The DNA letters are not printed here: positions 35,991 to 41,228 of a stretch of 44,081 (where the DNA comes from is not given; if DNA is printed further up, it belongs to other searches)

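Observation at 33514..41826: Four-gene operon coupling an NfeD/YqiJ-flotillin pair to a giant AAA+ ATPase and a membrane coiled-coil protein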

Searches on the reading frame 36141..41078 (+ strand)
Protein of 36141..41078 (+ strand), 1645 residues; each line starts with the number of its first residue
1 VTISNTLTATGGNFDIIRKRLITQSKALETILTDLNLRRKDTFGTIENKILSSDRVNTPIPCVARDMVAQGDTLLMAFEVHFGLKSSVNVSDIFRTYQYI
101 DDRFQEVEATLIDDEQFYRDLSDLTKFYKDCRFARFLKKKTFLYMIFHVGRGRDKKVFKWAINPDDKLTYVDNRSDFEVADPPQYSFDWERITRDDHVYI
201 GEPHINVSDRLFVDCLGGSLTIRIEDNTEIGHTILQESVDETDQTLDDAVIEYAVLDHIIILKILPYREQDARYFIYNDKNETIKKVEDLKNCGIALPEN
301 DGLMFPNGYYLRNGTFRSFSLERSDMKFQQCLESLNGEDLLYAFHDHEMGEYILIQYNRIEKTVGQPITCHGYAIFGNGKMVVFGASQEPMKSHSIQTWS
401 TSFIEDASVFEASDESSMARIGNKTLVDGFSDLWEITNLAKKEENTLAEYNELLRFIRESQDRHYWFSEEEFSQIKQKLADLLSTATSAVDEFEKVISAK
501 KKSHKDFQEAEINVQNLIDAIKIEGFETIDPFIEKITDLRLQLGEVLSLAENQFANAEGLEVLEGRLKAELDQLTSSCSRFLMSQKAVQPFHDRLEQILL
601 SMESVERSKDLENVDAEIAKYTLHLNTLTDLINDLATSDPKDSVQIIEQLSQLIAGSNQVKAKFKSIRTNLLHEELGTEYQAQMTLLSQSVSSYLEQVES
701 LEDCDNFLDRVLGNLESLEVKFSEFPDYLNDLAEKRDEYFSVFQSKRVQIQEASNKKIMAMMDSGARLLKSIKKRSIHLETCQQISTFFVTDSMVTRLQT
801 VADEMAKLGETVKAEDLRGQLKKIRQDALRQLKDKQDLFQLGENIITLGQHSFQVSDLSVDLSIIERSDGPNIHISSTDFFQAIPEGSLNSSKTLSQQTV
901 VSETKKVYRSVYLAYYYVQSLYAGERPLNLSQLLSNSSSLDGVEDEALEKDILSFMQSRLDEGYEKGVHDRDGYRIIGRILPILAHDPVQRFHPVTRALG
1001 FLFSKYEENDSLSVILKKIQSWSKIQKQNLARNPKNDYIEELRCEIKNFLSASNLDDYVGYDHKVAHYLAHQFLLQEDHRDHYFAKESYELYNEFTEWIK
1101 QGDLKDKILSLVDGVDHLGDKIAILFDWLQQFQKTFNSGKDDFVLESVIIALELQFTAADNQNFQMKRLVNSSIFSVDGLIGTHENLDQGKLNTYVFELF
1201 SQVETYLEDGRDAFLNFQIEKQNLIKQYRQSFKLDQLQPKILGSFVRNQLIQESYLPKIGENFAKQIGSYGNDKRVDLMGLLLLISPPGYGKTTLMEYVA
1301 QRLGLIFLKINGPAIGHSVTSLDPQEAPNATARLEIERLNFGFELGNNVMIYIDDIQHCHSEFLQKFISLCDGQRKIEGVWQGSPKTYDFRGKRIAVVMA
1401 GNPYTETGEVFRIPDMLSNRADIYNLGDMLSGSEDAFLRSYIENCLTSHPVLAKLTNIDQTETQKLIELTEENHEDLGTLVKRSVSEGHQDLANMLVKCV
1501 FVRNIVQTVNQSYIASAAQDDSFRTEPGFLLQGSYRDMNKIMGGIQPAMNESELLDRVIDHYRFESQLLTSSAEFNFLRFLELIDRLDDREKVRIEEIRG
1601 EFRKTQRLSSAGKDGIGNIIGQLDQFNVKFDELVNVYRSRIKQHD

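Call 5: search_protein_families(library=pfam, proteins=[window:36141-41078:+], max_evalue=0.1)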
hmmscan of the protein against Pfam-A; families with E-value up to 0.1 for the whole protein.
window:36141-41078:+ (1645 aa): 6 families
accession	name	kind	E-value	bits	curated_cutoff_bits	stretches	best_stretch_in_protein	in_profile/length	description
PF12458.13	DUF3686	-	5.3e-146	487.1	25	1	28-465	2-448/448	ATPase involved in DNA repair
PF25472.1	DUF7902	-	1.5e-14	54.4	26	1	586-668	1-83/85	Domain of unknown function (DUF7902)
PF00004.35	AAA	-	3.7e-06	27.8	21.2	1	1282-1360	1-70/131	ATPase family associated with various cellular activities (AAA)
PF07728.20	AAA_5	-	6.6e-05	23.4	22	1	1282-1409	2-127/139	AAA domain (dynein-related subfamily)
PF13401.12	AAA_22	-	7.7e-05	23.5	27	1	1280-1373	6-110/130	AAA domain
PF05496.18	RuvB_N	-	0.0023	18.2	27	1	1273-1317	27-71/159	Holliday junction DNA helicase RuvB P-loop domain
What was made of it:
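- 36141..41078 (+): g3: 1645-aa soluble protein of the DUF3686 / 'DNA repair ATPase' family. Pfam DUF3686 scores 487 bits, DUF7902 54 bits, and AAA and AAA_5 are also hit (call 5).
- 37389..39830 (+): g3 residues ~417-1230: long helical / coiled-coil region including DUF7902 (residues 586-668). Pfam DUF7902 is hit (call 5).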

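Call 6: search_protein_families(library=ncbifam, proteins=[window:36141-41078:+], max_evalue=0.1)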
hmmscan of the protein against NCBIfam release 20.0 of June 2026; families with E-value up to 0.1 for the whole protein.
window:36141-41078:+ (1645 aa): 3 families
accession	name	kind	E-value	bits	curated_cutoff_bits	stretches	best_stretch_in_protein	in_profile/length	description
NF000868.0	PRK00080.1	equivalog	0.00089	18.2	282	1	1273-1317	45-89/330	Holliday junction branch migration DNA helicase RuvB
TIGR00635.1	ruvB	equivalog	0.0029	16.7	299.05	1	1274-1316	25-67/305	Holliday junction branch migration DNA helicase RuvB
TIGR01243.1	CDC48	subfamily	0.014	13.7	802.65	1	1282-1315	215-248/733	CDC48 family AAA ATPase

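Call 7: search_protein_families(library=padloc, proteins=[window:36141-41078:+], max_evalue=0.1)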
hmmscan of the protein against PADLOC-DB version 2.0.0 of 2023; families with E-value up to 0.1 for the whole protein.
window:36141-41078:+ (1645 aa): 1 family
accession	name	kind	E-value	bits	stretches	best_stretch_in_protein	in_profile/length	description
PDLC04140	mad8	-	0.00092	16.8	1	1272-1412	20-125/314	mads_8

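Call 9: search_solved_structures(query=window:36141-41078:+, max_evalue=0.01)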
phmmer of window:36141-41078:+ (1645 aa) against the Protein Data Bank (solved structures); distinct sequences matched with E-value up to 0.01: 4.
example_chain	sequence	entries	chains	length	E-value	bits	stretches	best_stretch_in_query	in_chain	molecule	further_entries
5vc7_A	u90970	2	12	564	0.0038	17.8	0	1282-1317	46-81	VCP-like ATPase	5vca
9bji_A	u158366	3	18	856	0.0066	17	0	1282-1315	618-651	Nuclear valosin-containing protein-like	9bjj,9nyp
5g4g_A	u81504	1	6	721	0.0067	17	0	1282-1317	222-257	VCP-LIKE ATPASE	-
5g4f_A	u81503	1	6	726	0.0068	16.9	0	1282-1317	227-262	VCP-LIKE ATPASE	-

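Call 10: find_related_loci(query=window:36141-41078:+, collection=genome_contigs, flank=10000)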
Query window:36141-41078:+ (1645 aa) in genome_contigs; peptide patterns used: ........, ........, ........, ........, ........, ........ (x = any residue, [..] = any of these).
24 stretches matched a pattern, but none encodes a relative of the query by tblastn (E <= 1e-3).
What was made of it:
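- Tried and rejected: A genome_contigs scan with the single g3 protein found nothing (call 10).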

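Call 11: find_homologous_proteins(query=window:36141-41078:+)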
Query window:36141-41078:+ (1645 aa): 341 proteins with E <= 0.001 among 8000 candidates; the best 120 are listed.
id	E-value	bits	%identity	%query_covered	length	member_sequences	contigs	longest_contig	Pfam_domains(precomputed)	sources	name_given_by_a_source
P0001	0.0e+0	3689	100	100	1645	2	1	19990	PF12458.14,PF00004.36,PF25472.2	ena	-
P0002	0.0e+0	1489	46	91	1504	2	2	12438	PF12458.14,PF00004.36,PF07728.21,PF25472.2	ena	-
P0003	0.0e+0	1308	40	99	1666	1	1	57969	PF12458.14,PF00004.36,PF07728.21,PF25472.2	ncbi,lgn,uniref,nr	ncbi:AAA family ATPase [candidate division KSB3 bacterium]|uniref:AAA family ATPase n=1 Tax=candidat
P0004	0.0e+0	1277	39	98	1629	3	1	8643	PF12458.14,PF00004.36,PF07728.21,PF25472.2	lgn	-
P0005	0.0e+0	1264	39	98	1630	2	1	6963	PF12458.14,PF00004.36,PF07728.21,PF25472.2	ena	-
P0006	0.0e+0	1258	39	98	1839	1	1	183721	PF12458.14,PF00004.36,PF07728.21,PF25472.2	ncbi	-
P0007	0.0e+0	1251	38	99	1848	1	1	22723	PF13414.13,PF00515.35,PF12458.14,PF00004.36,PF13401.13,PF13181.13,PF25472.2,PF07719.24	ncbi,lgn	-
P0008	0.0e+0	1248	39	99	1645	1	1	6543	PF12458.14,PF00004.36,PF05496.19,PF07728.21,PF25472.2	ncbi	-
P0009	0.0e+0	1248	38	98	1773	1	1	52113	PF12458.14,PF00004.36,PF25472.2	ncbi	-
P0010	0.0e+0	1247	38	98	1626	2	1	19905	PF12458.14,PF00004.36,PF25472.2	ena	-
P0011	0.0e+0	1246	38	98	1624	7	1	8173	PF12458.14,PF00004.36,PF25472.2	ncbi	-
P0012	0.0e+0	1246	38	98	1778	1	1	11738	PF12458.14,PF00004.36,PF25472.2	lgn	-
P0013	0.0e+0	1245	38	98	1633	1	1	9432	PF12458.14,PF00004.36,PF05496.19,PF07728.21,PF25472.2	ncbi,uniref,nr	ncbi:AAA family ATPase [Fulvivirga sp. RKSG066]|uniref:DNA repair ATPase n=1 Tax=Fulvivirga aurantia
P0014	0.0e+0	1244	38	99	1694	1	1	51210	PF12458.14,PF00004.36,PF05496.19,PF07728.21,PF25472.2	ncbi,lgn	-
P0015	0.0e+0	1243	38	98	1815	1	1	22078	PF12458.14,PF00004.36,PF07728.21,PF25472.2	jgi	jgi:MoxR-like ATPase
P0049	0.0e+0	1214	39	98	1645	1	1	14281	PF12458.14,PF00004.36,PF05496.19,PF07728.21,PF25472.2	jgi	jgi:hypothetical protein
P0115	0.0e+0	1175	37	99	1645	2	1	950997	PF12458.14,PF00004.36,PF07728.21,PF25472.2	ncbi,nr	ncbi:DNA repair ATPase [Aquimarina sp. 2201CG5-10]|nr:DNA repair ATPase [Aquimarina sp. 2201CG5-10] 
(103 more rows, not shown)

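Call 14: find_related_loci(query=A1, collection=genome_contigs, flank=10000)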
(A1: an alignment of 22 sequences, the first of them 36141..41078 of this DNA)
Query A1 (1645 aa) in genome_contigs; peptide patterns used: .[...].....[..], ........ (x = any residue, [..] = any of these).
600 stretches matched a pattern (row limit reached: there are more); 597 encode a relative of the query (tblastn E <= 1e-3); the best 80 are kept; 80 distinct loci.
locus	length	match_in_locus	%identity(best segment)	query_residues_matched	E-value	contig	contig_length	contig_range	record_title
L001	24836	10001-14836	39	5-1624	0e+0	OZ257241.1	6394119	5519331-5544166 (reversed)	MAG: Roseivirga sp. isolate 41ee1c54-7d41-4592-86ce-9a47ec6e0262 genome assembly, chromosome: 1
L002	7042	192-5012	38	12-1623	0e+0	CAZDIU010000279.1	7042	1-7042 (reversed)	MAG TPA_asm: uncultured Desulfobacterales bacterium isolate binchicken_co168_310 genome assembly, contig: NODE_16516_len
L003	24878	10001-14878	38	12-1636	0e+0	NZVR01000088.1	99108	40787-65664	MAG: Blastopirellula sp. isolate NAT61 40924, whole genome shotgun sequence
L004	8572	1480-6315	39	7-1624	0e+0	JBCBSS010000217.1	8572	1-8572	MAG: Bacteroidota bacterium isolate J06638_29 NODE_217_length_8572_cov_9.057092, whole genome shotgun sequence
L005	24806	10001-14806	38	12-1627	0e+0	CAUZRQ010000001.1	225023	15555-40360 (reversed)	MAG: Planctomycetota bacterium isolate CB6_AW.30 genome assembly, contig: Ga0310123_10000003, whole genome shotgun seque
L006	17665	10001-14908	38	11-1643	0e+0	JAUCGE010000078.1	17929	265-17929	Desulfobacterales bacterium HSG16 NODE_113_length_17929, whole genome shotgun sequence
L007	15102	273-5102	38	11-1627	0e+0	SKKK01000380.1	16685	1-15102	MAG: Planctomycetaceae bacterium isolate CSSed162cmA_153 CSSed16-2cmA-8530, whole genome shotgun sequence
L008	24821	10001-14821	38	12-1624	0e+0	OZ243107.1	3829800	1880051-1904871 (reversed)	MAG: Owenweeksia sp. isolate 26eab29c-8eb0-4f4d-a16a-92e4b856c0c0 genome assembly, chromosome: 1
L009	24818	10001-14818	38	12-1627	0e+0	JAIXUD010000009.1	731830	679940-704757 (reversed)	MAG: Sphingobacteriales bacterium isolate D1_MAG_00006 pond_D1_MAG_00006_000000000010, whole genome shotgun sequence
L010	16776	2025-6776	39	12-1612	0e+0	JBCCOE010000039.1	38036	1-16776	MAG: Bacteroidota bacterium isolate P01_C01_bin.97 k141_2506459_length_38036_cov_18.2612, whole genome shotgun sequence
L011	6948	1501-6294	38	1-1614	0e+0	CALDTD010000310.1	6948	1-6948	MAG: uncultured Flavobacteriales bacterium isolate L1_Bin_METABAT__124_sub_1 genome assembly, contig: c_000001051435, wh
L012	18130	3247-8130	38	11-1643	0e+0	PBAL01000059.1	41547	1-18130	MAG: Verrucomicrobiales bacterium isolate SP5 MHASMcontig_2483334, whole genome shotgun sequence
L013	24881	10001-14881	37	12-1643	0e+0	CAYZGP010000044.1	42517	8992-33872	MAG TPA_asm: uncultured Pirellulaceae bacterium isolate SRP114822_co2_89 genome assembly, contig: NODE_748_length_42517_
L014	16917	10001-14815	38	4-1623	0e+0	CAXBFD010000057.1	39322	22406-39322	MAG TPA_asm: uncultured bacterium isolate ERR2762125_concoct_30 genome assembly, contig: ERZ3421902.465, whole genome sh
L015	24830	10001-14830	38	11-1624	0e+0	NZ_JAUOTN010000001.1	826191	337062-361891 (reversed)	Pontibacter coccineus strain BT731 NODE_1_length_826191_cov_40.291961, whole genome shotgun sequence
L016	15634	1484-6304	37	11-1636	0e+0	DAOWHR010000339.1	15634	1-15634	MAG TPA_asm: Anaerohalosphaeraceae bacterium isolate CSMAG_2022 CSMAG_2022_k141_5871181_length_15634_cov_8.0000, whole g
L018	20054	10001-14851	36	12-1636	0e+0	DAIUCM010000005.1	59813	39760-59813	MAG TPA_asm: Bacteroidota bacterium isolate CTOTU10745 NODE_149_length_59813_cov_10.666388, whole genome shotgun sequenc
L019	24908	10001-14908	37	4-1643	0e+0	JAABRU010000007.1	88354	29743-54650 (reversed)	MAG: Desulfobacteraceae bacterium isolate S08.Bin136 Scaffold_39, whole genome shotgun sequence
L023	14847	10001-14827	39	11-1612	0e+0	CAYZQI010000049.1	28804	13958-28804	MAG TPA_asm: uncultured Cytophagaceae bacterium isolate SRP141376_co5_355 genome assembly, contig: NODE_3759_length_2880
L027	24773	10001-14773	37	11-1627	0e+0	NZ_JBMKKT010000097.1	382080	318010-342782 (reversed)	Tenacibaculum sp. MEBiC06402 k141_59, whole genome shotgun sequence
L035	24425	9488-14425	37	8-1645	0e+0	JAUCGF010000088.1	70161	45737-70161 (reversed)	Desulfococcaceae bacterium HSG9 NODE_20_length_70161, whole genome shotgun sequence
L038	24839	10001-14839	36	11-1633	0e+0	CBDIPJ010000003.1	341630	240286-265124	MAG: Limisphaerales bacterium isolate CRY1-m2-bin13 genome assembly, contig: CRY1-CANU-62, whole genome shotgun sequence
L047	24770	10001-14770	36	10-1623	0e+0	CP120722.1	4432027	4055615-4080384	Kiritimatiellota bacterium B12222 chromosome, complete genome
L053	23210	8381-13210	36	10-1626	0e+0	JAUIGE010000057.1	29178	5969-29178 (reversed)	MAG: Bacteroidia bacterium isolate Co_bin.136 NODE_9451_length_29178_cov_2.870022, whole genome shotgun sequence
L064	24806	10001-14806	37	8-1627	0e+0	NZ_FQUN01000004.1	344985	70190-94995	Leeuwenhoekiella marinoflava DSM 3653, whole genome shotgun sequence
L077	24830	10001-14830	36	9-1623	0e+0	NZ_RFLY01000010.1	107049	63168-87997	Solilutibacter pythonis strain 4284/11 10_107049_42.716, whole genome shotgun sequence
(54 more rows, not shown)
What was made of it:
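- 36141..41078 (+): There are 341 full-length relatives at 36-46% identity (call 11), and at least 597 relatives among the species-representative genomes (call 14).
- Tried and rejected: It had to be repeated with an alignment (call 14).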

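Call 30: find_encoding_contigs(protein=P0002, flank=8000, max_places=3)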
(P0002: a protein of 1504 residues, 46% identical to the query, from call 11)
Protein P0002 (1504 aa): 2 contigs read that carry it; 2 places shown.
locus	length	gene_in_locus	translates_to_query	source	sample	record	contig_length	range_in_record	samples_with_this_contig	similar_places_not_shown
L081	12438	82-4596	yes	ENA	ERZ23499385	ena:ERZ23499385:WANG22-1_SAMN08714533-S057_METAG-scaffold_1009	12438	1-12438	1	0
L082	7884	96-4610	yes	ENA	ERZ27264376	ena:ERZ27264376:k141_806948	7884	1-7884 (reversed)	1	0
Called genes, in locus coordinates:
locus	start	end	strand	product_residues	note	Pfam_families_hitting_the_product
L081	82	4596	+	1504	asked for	PF12458:DUF3686, PF25472:DUF7902, PF00004:AAA (weak), PF07728:AAA_5 (weak)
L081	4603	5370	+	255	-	-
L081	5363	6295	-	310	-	PF01207:Dus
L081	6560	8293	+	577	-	PF04280:Tim44, PF05099:TerB (faint)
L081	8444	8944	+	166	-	-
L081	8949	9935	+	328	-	PF01636:APH, PF02958:EcKL, PF07914:DUF1679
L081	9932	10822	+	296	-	PF00459:Inositol_P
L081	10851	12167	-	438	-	PF07586:HXXSHH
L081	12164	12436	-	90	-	?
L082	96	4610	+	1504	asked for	PF12458:DUF3686, PF25472:DUF7902, PF00004:AAA (weak), PF07728:AAA_5 (weak)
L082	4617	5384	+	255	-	-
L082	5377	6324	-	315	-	PF01207:Dus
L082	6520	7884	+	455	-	?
